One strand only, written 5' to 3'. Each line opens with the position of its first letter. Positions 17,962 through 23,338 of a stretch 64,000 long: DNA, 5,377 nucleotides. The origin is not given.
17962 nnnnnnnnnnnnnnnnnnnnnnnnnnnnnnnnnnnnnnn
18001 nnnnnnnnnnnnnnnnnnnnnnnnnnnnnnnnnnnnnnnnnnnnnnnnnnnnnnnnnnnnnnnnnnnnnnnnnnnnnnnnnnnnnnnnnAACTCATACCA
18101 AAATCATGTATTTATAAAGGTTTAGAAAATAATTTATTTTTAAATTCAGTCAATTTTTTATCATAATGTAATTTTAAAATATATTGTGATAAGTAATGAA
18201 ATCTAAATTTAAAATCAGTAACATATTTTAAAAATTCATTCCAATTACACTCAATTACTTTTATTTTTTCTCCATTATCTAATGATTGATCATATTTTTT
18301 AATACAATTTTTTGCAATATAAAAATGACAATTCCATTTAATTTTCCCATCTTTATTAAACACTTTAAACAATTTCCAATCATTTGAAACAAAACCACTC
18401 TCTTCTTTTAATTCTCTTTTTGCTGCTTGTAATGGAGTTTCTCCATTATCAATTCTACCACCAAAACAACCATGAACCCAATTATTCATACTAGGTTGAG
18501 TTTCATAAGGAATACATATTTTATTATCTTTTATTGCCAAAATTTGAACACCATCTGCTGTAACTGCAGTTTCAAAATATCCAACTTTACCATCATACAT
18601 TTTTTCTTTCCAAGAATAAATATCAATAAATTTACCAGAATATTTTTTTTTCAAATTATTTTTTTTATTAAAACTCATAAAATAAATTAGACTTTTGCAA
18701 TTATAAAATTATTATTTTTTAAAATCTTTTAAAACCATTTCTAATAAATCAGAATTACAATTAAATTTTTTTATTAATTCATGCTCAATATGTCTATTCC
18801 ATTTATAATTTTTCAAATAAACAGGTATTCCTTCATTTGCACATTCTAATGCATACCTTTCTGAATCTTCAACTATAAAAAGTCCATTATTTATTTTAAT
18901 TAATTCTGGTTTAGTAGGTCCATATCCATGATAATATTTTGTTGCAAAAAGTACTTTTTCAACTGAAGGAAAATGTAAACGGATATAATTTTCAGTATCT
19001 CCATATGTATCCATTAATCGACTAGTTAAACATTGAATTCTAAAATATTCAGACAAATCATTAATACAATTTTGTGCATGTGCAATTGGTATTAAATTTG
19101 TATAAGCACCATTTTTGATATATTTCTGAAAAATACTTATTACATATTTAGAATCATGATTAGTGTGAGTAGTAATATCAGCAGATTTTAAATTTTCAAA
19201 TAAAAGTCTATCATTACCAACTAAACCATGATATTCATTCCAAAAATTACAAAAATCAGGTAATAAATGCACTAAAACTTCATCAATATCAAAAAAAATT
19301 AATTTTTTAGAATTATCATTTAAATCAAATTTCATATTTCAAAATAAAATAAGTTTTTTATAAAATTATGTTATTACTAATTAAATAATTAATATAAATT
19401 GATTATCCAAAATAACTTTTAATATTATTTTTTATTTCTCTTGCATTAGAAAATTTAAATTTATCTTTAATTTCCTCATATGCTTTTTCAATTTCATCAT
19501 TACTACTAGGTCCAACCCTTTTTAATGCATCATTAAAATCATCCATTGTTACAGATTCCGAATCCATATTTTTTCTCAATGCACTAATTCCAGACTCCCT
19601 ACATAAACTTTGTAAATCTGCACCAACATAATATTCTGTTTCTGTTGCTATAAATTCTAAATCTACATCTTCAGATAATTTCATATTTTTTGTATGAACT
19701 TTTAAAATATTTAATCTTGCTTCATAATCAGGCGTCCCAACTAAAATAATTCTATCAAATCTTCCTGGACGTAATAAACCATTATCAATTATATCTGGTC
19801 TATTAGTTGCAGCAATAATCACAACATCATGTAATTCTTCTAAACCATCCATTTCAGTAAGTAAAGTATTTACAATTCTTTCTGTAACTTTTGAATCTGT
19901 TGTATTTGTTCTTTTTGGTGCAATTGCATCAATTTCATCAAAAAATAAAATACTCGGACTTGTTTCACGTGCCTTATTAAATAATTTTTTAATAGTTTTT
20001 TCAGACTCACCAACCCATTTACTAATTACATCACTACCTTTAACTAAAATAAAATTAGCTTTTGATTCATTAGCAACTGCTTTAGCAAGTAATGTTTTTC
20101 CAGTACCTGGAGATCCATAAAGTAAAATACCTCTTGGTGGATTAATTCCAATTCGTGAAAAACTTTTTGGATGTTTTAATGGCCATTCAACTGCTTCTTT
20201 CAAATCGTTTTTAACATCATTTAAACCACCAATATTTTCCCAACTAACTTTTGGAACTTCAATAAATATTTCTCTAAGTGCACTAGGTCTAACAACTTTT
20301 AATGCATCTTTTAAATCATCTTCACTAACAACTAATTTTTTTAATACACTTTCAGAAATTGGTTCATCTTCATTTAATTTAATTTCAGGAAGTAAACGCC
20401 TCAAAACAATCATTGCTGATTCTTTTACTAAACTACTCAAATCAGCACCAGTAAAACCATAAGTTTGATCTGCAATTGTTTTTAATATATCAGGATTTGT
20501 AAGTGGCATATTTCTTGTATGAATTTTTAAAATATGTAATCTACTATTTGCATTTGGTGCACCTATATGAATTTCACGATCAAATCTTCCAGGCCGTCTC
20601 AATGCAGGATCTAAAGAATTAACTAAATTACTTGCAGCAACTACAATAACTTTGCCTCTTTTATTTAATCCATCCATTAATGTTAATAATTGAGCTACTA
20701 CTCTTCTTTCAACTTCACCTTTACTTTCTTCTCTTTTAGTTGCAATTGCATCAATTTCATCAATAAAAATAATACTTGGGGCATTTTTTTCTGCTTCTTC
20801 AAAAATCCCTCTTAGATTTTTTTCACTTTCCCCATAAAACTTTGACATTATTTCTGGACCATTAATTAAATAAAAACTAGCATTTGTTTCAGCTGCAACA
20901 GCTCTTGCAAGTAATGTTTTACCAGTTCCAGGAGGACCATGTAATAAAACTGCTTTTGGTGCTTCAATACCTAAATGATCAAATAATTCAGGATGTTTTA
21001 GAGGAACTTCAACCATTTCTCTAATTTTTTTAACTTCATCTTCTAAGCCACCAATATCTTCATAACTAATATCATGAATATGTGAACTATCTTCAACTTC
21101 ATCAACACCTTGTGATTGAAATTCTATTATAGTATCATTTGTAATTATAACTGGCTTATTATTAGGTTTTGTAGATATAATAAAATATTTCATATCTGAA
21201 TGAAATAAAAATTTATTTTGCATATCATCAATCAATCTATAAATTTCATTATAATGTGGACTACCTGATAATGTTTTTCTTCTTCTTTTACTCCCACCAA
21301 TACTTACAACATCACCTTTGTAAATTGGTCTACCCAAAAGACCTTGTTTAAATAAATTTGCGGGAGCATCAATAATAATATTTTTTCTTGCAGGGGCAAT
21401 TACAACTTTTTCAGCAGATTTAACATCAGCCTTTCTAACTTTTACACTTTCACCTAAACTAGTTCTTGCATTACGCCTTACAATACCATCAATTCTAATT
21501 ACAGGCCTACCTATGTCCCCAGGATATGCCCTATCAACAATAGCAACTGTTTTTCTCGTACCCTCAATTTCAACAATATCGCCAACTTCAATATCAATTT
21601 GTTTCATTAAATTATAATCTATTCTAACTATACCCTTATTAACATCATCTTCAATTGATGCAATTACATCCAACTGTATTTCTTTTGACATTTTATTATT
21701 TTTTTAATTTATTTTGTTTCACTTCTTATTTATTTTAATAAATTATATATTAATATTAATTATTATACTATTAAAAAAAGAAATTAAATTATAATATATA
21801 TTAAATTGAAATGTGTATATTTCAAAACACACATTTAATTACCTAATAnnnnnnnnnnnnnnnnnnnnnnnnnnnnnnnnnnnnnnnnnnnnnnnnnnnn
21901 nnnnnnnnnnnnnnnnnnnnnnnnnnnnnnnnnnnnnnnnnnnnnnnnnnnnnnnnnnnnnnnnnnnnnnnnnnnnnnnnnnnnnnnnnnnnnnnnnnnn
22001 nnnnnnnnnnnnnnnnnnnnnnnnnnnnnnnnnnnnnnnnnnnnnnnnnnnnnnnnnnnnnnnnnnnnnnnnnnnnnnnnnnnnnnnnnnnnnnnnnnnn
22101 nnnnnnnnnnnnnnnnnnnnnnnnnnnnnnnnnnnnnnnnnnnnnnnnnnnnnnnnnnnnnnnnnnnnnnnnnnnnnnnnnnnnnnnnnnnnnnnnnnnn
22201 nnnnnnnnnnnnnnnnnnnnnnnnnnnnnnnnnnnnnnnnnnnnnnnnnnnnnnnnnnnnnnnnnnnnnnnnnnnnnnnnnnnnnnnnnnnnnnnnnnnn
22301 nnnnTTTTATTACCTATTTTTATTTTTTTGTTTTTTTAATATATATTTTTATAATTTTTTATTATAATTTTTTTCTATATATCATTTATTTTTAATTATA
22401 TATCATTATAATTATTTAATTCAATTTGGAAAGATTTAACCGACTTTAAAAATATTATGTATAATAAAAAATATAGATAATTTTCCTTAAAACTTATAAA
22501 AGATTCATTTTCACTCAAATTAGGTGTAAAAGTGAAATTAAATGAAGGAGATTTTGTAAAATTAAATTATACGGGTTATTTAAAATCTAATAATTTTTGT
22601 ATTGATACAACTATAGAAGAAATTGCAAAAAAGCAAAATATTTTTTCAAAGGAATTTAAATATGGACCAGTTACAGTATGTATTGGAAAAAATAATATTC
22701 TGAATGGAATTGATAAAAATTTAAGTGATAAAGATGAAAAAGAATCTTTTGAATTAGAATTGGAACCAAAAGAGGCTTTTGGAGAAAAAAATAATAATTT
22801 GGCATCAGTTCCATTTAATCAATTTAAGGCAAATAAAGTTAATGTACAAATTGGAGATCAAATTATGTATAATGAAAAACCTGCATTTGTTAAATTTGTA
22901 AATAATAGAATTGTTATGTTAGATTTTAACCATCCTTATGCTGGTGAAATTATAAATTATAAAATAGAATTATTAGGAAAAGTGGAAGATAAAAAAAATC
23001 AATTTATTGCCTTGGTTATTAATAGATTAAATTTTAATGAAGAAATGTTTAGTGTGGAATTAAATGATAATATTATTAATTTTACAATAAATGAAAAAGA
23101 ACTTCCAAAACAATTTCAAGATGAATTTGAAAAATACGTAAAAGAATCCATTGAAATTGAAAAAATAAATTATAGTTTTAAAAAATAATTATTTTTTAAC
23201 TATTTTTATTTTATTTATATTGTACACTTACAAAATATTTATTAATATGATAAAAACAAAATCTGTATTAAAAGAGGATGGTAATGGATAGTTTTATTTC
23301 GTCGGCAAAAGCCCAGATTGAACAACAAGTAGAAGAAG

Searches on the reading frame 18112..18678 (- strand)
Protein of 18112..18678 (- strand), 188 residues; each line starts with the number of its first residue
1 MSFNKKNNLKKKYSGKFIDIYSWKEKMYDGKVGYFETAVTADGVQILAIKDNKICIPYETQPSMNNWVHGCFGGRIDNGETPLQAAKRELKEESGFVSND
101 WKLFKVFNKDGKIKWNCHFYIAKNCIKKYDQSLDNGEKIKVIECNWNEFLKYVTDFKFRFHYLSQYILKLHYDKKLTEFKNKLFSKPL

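Call 75: search_protein_families(library=pfam, proteins=[window:18112-18678:-], max_evalue=0.001)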
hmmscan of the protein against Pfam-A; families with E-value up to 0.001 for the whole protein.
window:18112-18678:- (188 aa): 1 family
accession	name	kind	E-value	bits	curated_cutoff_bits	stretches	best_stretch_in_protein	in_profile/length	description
PF00293.34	NUDIX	-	3.7e-10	40.4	21.1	1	46-147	17-116/134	NUDIX domain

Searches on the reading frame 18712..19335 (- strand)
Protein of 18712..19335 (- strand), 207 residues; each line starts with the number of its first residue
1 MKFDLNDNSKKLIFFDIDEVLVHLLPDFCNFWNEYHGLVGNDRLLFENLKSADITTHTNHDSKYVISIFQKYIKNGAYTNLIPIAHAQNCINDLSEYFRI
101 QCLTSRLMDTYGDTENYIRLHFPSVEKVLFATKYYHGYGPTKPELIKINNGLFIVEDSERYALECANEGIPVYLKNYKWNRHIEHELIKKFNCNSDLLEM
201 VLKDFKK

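Call 75: search_protein_families(library=pfam, proteins=[window:18712-19335:-], max_evalue=0.001)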
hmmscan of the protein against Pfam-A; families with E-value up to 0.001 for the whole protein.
window:18712-19335:- (207 aa): 1 family
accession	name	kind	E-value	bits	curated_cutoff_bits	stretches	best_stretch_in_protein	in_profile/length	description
PF06941.18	NT5C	-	1.9e-09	38.1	24.8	1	11-127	2-115/180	5' nucleotidase, deoxy (Pyrimidine), cytosolic type C protein (NT5C)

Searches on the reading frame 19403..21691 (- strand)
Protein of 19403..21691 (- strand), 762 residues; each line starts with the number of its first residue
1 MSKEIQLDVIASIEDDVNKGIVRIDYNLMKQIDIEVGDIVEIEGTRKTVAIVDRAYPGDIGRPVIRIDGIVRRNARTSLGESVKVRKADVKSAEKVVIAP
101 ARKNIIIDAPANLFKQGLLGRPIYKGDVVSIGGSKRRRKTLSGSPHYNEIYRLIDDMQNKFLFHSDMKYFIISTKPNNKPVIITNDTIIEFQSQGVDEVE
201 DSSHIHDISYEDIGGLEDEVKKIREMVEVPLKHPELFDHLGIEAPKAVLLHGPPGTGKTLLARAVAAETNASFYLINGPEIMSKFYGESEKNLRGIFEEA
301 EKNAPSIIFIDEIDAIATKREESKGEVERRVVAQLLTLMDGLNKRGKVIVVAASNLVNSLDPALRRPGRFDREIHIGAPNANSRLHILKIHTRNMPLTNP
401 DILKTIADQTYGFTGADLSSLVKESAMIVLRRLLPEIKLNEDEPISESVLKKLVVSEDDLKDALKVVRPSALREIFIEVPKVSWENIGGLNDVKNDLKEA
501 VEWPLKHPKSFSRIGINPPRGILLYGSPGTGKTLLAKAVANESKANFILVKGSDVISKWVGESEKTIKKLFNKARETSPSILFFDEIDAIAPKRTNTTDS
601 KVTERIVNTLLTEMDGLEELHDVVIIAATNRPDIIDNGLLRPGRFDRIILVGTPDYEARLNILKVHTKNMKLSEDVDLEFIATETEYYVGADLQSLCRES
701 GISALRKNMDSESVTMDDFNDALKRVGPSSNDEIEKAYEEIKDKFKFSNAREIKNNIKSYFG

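Call 8: search_protein_families(library=pfam, proteins=[window:19403-21691:-], max_evalue=0.001)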
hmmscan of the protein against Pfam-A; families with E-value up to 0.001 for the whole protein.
window:19403-21691:- (762 aa): 43 families (the best 25 are shown)
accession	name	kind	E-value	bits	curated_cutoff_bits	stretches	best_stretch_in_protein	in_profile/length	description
PF00004.35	AAA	-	4e-97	322.1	21.2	2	248-377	1-130/131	ATPase family associated with various cellular activities (AAA)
PF17862.7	AAA_lid_3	-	1.2e-27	95.5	27.2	2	675-720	1-44/45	AAA+ lid domain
PF02359.24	CDC48_N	-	5.2e-23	81.5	35.1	1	9-89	4-84/85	Cell division protein 48 (CDC48), N-terminal domain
PF05496.18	RuvB_N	-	2.2e-15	57.2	27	2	243-322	31-102/159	Holliday junction DNA helicase RuvB P-loop domain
PF07728.20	AAA_5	-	2.7e-14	53.8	22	2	522-633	2-125/139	AAA domain (dynein-related subfamily)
PF13191.12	AAA_16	-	8.4e-14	52.9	32.6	2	237-350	16-136/167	AAA ATPase domain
PF13173.12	AAA_14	-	6.4e-12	46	27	1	246-329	3-75/129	AAA domain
PF13401.12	AAA_22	-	4.8e-11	43.5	27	0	246-282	6-45/130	AAA domain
PF07724.20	AAA_2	-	5.9e-11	43.1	27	2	248-341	6-101/166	AAA domain (Cdc48 subfamily)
PF13671.12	AAA_33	-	9.2e-11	42.7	27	1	248-352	2-76/143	AAA domain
PF20720.3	nSTAND3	-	8.1e-10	39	27.2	1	245-391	17-152/155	Novel STAND NTPase 3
PF06068.19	TIP49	-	5.7e-09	36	23.8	1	520-568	51-101/347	TIP49 P-loop domain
PF00158.32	Sigma54_activat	-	3.1e-08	33.9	20.2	0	244-316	21-105/168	Sigma-54 interaction domain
PF06414.18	Zeta_toxin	-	5.8e-08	32.8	22.3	0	243-269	14-40/199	Zeta toxin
PF06745.19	ATPase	-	1.4e-07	31.6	26.6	0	239-263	13-37/231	KaiC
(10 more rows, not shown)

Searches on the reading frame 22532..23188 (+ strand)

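Call 8: search_protein_families(library=pfam, proteins=[window:22532-23188:+], max_evalue=0.001)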
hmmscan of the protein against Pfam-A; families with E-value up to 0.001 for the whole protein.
window:22532-23188:+ (218 aa): 1 family
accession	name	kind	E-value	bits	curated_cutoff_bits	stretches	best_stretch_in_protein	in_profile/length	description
PF00254.34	FKBP_C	-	3.8e-07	30.8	21.1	1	3-94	5-82/94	FKBP-type peptidyl-prolyl cis-trans isomerase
